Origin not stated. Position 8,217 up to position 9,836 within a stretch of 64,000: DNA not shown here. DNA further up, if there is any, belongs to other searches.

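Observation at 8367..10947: Two paralogous ~8-TM proteins of unknown family with Ser-rich tails and atypically low GC, wedged between the two kinases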

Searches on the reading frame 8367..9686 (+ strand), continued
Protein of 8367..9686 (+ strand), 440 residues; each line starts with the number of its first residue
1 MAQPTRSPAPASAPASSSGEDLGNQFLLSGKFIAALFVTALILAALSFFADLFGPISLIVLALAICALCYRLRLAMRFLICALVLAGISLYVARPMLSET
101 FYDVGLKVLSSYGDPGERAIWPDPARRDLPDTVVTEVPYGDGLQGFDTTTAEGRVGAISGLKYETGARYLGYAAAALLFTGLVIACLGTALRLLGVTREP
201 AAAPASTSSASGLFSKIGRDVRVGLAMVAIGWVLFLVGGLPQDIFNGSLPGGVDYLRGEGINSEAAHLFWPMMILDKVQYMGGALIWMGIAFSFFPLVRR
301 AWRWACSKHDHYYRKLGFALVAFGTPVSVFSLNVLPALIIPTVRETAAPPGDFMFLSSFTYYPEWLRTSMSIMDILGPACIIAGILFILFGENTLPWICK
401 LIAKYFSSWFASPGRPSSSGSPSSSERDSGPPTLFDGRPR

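Call 49: find_encoding_contigs(protein=P0012, flank=8000, max_places=2)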
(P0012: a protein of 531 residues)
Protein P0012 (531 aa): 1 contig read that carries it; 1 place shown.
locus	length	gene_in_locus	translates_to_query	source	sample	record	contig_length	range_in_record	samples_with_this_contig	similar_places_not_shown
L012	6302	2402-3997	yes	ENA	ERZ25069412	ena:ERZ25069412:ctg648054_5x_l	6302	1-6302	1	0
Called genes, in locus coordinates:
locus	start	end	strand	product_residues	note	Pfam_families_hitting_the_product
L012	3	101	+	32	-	?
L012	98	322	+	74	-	-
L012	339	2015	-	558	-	PF14281:PDDEXK_4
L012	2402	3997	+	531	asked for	-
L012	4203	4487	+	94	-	-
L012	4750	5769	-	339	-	PF01548:DEDD_Tnp_IS110, PF02371:Transposase_20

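Call 50: find_encoding_contigs(protein=P0020, flank=8000, max_places=2)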
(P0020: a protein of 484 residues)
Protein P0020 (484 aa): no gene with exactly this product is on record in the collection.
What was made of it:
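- Tried and rejected: P0020 is not on record for a context look-up (call 50).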

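Call 52: search_protein_families(library=pfam, alignment_id=A2, max_evalue=0.05)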
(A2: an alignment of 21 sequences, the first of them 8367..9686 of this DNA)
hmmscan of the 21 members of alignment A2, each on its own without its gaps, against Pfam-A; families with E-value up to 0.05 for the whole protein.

A. member 1, window:8367-9686:+ (440 aa): 0 families

B. families by the number of members that match (of 21 scanned): 6 families
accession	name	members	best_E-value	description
PF00069.31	Pkinase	2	4.9e-06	Protein kinase domain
PF18969.5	DUF5708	2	0.0056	Family of unknown function (DUF5708)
PF00226.36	DnaJ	1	2.1e-17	DnaJ domain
PF18169.6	SLATT_6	1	0.014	SMODS and SLOG-associating 2TM effector domain 6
PF19974.5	TCAD9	1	0.029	Ternary complex associated domain 9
PF01633.27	Choline_kinase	1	0.048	Choline/ethanolamine kinase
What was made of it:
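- On Any curated protein family (P1/P2): Scanning all 21 aligned members against Pfam gives only Pkinase and DnaJ from the fused parts (call 52).
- Closest known: Transmembrane effectors of defence systems. Different: The only SLATT_6 hit was E 0.014 in 1 of 21 members (call 52).
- The only SLATT hit was E 0.014 in 1 of 21 members (call 52).
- Tried and rejected: SLATT effector: one hit at E 0.014, not significant (call 52).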

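Call 53: search_protein_families(library=padloc, proteins=[P0018, P0019, P0021, P0010, P0023, P0014], max_evalue=0.001)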
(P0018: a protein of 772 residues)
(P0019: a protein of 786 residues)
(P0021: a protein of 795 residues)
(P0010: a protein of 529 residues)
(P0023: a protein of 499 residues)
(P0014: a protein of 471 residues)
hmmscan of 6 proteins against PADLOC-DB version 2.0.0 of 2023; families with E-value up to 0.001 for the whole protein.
P0018 (772 aa): 2 families
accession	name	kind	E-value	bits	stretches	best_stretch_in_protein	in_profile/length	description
PDLC02223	STK_OB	-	2.8e-62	209.4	1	1-296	1-297/562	-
PDLC04059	PD-T4-6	-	4.1e-05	20.8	1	111-176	90-156/433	-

P0019 (786 aa): 14 families
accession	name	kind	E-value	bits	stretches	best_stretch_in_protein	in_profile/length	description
PDLC02223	STK_OB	-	7e-66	221.2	1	1-295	1-296/562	-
PDLC03921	MkoA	-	9.4e-06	21.5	1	106-196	565-652/1607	-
PDLC04053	PD-T4-6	-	1.1e-05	23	1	100-175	79-155/311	-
PDLC04042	PD-T4-6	-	1.4e-05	22.9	1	106-175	83-153/292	-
PDLC04047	PD-T4-6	-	1.9e-05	21.9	1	102-175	83-155/327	-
PDLC04059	PD-T4-6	-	2.3e-05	21.7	1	110-179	89-159/433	-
PDLC04040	PD-T4-6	-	4.4e-05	20.4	1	107-175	78-146/547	-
PDLC04138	mad6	-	8.6e-05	19.6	1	54-176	375-496/659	mads_6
PDLC03920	MkoA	-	0.00017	18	1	130-223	121-221/1112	-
PDLC04048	PD-T4-6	-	0.00018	19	1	76-175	54-155/354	-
PDLC04061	PD-T4-6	-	0.0003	18.4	1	101-175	89-164/510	-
PDLC04056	PD-T4-6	-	0.0006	17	1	112-175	88-150/415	-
PDLC04064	PD-T4-6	-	0.0008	16.5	0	110-175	98-163/369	-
PDLC04052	PD-T4-6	-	0.00093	16.5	0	107-175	88-157/496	-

P0021 (795 aa): 1 family
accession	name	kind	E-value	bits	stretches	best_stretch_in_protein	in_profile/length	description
PDLC02223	STK_OB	-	8.9e-61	204.4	1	1-298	1-299/562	-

P0010 (529 aa): 0 families

P0023 (499 aa): 0 families

P0014 (471 aa): 0 families
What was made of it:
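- Their kinases match the TerY-P kinase model, E 1e-61 to 7e-66 (call 53).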

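Call 61: fold_search(model_id=the predicted structure, library=viral)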
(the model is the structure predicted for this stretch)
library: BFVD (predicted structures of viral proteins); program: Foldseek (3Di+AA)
matches with E <= 10: 76; with E <= 0.001: 0
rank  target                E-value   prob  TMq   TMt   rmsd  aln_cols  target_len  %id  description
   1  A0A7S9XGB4            1.0e+00  0.15  0.15  0.09  22.4       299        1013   15  Uncharacterized protein [Virus NIOZ-UU157]
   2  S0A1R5                1.5e+00  0.10  0.13  0.11  31.9       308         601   12  Structural protein [Cellulophaga phage phi10:1]
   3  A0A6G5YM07            2.3e+00  0.07  0.13  0.10  35.0       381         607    9  (no name in the UniProt tables at hand)
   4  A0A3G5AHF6            2.6e+00  0.04  0.10  0.06  50.2       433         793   12  histidine kinase [Sylvanvirus sp.]
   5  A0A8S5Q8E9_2          2.8e+00  0.08  0.15  0.07  29.0       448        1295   10  Minor tail protein [Siphoviridae sp. ctdVv30]
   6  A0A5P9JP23            2.8e+00  0.06  0.14  0.15  24.8       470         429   13  Envelope glycoprotein M [Psittacid alphaherpesvirus 5]
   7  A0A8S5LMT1            3.0e+00  0.08  0.13  0.12  29.0       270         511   17  Tail tape measure protein [Siphoviridae sp. ctDuC3]
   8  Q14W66                3.0e+00  0.08  0.14  0.13  19.2       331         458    8  ORF40 [Ranid herpesvirus 2]
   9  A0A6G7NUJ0            3.2e+00  0.06  0.09  0.11  24.1       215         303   13  52K protein [Bat mastadenovirus]
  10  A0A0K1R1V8            3.3e+00  0.07  0.13  0.14  26.3       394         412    9  Glycoprotein M [Testudinid alphaherpesvirus 3]
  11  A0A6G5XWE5            3.5e+00  0.21  0.10  0.22  13.6       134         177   16  (no name in the UniProt tables at hand)
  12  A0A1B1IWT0            3.6e+00  0.05  0.12  0.09  34.6       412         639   11  (no name in the UniProt tables at hand)
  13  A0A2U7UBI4            3.6e+00  0.05  0.09  0.06  27.2       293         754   11  Uncharacterized protein [Pandoravirus neocaledonia]
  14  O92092                3.8e+00  0.06  0.17  0.16  22.8       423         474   12  PR78 [Rat cytomegalovirus (strain Maastricht)]
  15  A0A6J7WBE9            3.8e+00  0.06  0.17  0.16  24.6       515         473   12  Uncharacterized protein [uncultured Caudovirales phage]
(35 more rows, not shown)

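Call 63: find_related_loci(query=P0021, collection=genome_contigs, flank=10000)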
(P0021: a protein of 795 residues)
Query P0021 (795 aa) in genome_contigs; peptide patterns used: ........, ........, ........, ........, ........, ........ (x = any residue, [..] = any of these).
19 stretches matched a pattern; 1 encode a relative of the query (tblastn E <= 1e-3); 1 distinct loci.
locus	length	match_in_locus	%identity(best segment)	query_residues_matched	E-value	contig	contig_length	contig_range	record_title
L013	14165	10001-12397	70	1-793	0e+0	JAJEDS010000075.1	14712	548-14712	MAG: Dehalococcoidia bacterium isolate p16x33bins.38 k141_1207600, whole genome shotgun sequence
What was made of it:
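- A further fused copy lies in a Dehalococcoidia MAG (call 63).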

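Call 67: search_protein_families(library=pfam, proteins=[L013:829-1737:-, L013:1865-2530:-, L013:2767-3876:+, L013:3962-4651:+, L013:4749-5597:-, L013:5667-6641:-, L013:6638-7918:+, L013:8016-9302:-, L013:12449-13990:-, L008:3787-8661:+], max_evalue=0.001)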
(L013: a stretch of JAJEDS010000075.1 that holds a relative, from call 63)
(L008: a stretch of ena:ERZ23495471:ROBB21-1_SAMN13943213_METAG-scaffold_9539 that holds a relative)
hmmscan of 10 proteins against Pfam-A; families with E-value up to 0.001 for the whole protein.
L013:829-1737:- (302 aa): 1 family
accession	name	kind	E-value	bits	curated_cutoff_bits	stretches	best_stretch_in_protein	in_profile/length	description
PF04909.20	Amidohydro_2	-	4.1e-45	155.2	26.4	1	8-300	1-289/289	Amidohydrolase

L013:1865-2530:- (221 aa): 0 families

L013:2767-3876:+ (370 aa): 1 family
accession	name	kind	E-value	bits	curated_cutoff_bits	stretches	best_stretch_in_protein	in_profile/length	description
PF01244.27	Peptidase_M19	-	1.3e-69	235.3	26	1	66-366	36-318/319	Membrane dipeptidase (Peptidase family M19)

L013:3962-4651:+ (230 aa): 1 family
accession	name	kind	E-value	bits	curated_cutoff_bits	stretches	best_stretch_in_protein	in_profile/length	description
PF06283.17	ThuA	-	4.4e-37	128.8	33.4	1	2-228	1-209/209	Trehalose utilisation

L013:4749-5597:- (282 aa): 3 families
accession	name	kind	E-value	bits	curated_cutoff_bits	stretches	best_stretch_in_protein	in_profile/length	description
PF11716.13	MDMPI_N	-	2.4e-17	64.4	24.2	1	16-162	1-140/140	Mycothiol maleylpyruvate isomerase N-terminal domain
PF12867.12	DinB_2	-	1.3e-06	29.3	24.8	1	16-157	2-120/128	DinB superfamily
PF02036.22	SCP2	-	3.4e-06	27.8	21.3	1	199-277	20-98/101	SCP-2 sterol transfer family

L013:5667-6641:- (324 aa): 1 family
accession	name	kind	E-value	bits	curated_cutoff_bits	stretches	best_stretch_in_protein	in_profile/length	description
PF08450.18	SGL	-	9.6e-26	91.3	26.3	1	35-310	2-245/246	SMP-30/Gluconolactonase/LRE-like region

L013:6638-7918:+ (427 aa): 1 family
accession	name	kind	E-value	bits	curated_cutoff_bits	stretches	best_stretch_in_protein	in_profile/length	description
PF00296.26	Bac_luciferase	-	1.8e-48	165.9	27.9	1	123-396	21-313/314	Luciferase-like monooxygenase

L013:8016-9302:- (428 aa): 1 family
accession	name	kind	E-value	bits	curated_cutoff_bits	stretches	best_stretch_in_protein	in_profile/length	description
PF00296.26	Bac_luciferase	-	1.5e-20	74.3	27.9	1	2-211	97-309/314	Luciferase-like monooxygenase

L013:12449-13990:- (513 aa): 1 family
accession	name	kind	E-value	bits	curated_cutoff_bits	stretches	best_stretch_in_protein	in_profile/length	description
PF04820.20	Trp_halogenase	-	5.8e-23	81.9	21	1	111-341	195-404/458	Tryptophan halogenase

L008:3787-8661:+ (1625 aa): 6 families
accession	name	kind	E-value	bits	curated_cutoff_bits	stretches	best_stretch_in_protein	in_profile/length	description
PF13855.12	LRR_8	-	1.6e-27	95.4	27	1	934-993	2-61/61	Leucine rich repeat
PF12799.13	LRR_4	-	4.4e-26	90.7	27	0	1180-1223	1-37/44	Leucine Rich repeats (2 copies)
PF00560.39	LRR_1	-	2.6e-22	74.6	20.6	0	934-956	1-23/23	Leucine Rich Repeat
PF23598.1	LRR_14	-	3.1e-17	62.8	40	1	418-498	42-118/353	Leucine-rich repeat region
PF25013.1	LRR_Zer-1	-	1e-05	26.1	27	0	1299-1370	33-105/137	Zer-1-like, Leucine-rich repeats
PF25019.1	LRR_R13L1-DRL21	-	0.00012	22.5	27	0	417-453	91-125/127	R13L1/DRL21 LRRs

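Call 78: search_protein_families(library=phrogs, proteins=[window:8367-9686:+, L001:7780-8379:+], max_evalue=0.01)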
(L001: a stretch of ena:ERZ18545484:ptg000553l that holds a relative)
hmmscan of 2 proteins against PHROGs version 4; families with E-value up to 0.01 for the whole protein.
window:8367-9686:+ (440 aa): 0 families

L001:7780-8379:+ (200 aa): 0 families

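Call 80: list_cluster_members(proteins=[P0007, P0009, P0018, P0019, P0021, P0013, P0011, P0017, P0014, P0016])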
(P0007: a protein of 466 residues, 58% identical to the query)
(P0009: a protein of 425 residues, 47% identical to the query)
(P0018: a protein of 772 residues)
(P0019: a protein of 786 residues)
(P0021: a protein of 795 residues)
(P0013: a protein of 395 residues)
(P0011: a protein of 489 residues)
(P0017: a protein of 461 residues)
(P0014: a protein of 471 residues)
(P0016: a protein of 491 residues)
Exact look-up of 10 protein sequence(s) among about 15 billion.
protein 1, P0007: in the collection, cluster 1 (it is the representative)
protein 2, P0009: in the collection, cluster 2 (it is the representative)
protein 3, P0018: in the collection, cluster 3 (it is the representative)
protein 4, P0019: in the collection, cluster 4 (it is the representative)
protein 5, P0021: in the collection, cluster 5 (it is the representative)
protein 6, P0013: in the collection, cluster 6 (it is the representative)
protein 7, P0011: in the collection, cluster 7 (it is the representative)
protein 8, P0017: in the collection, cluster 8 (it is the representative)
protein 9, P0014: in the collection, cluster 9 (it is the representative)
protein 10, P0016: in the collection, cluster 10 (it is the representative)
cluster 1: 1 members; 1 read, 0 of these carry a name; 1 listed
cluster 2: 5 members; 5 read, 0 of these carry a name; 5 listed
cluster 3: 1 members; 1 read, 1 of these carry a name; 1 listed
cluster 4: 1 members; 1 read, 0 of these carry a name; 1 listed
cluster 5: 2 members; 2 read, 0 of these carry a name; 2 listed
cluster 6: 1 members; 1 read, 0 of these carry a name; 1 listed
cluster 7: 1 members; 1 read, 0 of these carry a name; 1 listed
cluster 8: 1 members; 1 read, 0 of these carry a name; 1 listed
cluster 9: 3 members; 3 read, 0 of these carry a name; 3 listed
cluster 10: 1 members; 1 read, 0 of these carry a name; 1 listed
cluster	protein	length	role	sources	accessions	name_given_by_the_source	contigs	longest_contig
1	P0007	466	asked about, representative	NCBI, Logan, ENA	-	-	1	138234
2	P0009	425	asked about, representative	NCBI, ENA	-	-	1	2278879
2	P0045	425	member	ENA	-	-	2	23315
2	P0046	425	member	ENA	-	-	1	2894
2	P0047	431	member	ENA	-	-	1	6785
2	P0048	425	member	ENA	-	-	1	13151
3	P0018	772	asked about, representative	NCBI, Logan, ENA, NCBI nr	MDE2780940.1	MAG: hypothetical protein OXI91_14870 [Chloroflexota bacterium] | hypothetical protein [Chloroflexota bacterium]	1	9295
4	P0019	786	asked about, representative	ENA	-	-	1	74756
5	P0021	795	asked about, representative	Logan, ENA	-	-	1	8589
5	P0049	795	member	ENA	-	-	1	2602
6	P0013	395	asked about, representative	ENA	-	-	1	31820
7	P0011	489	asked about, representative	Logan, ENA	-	-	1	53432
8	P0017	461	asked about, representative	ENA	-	-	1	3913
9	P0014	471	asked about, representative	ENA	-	-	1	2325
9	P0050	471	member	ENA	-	-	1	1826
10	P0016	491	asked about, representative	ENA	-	-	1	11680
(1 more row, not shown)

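Call 81: find_encoding_contigs(protein=P0019, flank=10000, max_places=2)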
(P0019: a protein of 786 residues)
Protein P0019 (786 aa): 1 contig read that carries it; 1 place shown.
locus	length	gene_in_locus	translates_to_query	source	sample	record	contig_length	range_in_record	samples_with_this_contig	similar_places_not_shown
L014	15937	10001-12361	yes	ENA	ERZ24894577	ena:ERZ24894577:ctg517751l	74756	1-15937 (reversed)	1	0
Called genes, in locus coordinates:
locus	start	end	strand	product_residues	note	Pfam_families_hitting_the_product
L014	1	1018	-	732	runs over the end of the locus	PF00023:Ank (faint), PF13606:Ank_3 (faint)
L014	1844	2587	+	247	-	PF00496:SBP_bac_5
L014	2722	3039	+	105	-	PF00496:SBP_bac_5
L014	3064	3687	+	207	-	-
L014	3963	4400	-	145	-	PF13340:DUF4096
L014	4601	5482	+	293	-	PF08450:SGL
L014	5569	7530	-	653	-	PF13637:Ank_4 (faint), PF13857:Ank_5 (weak), PF00023:Ank (weak), PF12796:Ank_2 (weak), PF13857:Ank_5, PF12796:Ank_2, PF13857:Ank_5 (weak), PF12796:Ank_2, +1 more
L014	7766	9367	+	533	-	-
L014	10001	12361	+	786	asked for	PF00069:Pkinase (faint)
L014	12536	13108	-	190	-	-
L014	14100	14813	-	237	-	PF01609:DDE_Tnp_1, PF13751:DDE_Tnp_1_6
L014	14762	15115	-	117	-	-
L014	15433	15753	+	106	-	-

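Call 82: find_encoding_contigs(protein=P0013, flank=10000, max_places=2)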
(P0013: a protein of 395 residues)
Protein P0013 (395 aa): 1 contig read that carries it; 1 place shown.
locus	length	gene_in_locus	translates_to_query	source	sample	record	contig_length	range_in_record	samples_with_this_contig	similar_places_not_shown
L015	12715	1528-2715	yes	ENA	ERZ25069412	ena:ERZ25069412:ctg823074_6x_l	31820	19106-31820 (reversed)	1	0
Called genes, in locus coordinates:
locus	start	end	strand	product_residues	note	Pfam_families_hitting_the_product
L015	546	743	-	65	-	-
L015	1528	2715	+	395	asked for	-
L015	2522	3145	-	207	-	-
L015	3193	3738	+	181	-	-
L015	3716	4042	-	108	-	PF01609:DDE_Tnp_1 (weak)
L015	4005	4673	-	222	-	-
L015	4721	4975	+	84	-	-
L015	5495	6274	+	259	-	-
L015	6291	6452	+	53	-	-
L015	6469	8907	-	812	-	PF07733:DNA_pol3_alpha, PF17657:DNA_pol3_finger, PF14579:HHH_6, PF01336:tRNA_anti-codon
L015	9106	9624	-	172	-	-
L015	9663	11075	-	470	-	PF00817:IMS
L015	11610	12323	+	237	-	PF02586:SRAP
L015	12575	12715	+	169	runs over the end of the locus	-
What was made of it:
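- Transposases next to other family members (calls 49, 81, 82). Transposases beside several family members (calls 49, 81, 82).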

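Call 90: search_dna_similar(query=window:8367-9686:+, collection=phages, mode=protein, max_evalue=0.001, max_rows=10)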
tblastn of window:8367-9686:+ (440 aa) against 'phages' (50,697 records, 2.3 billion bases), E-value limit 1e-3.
No match.
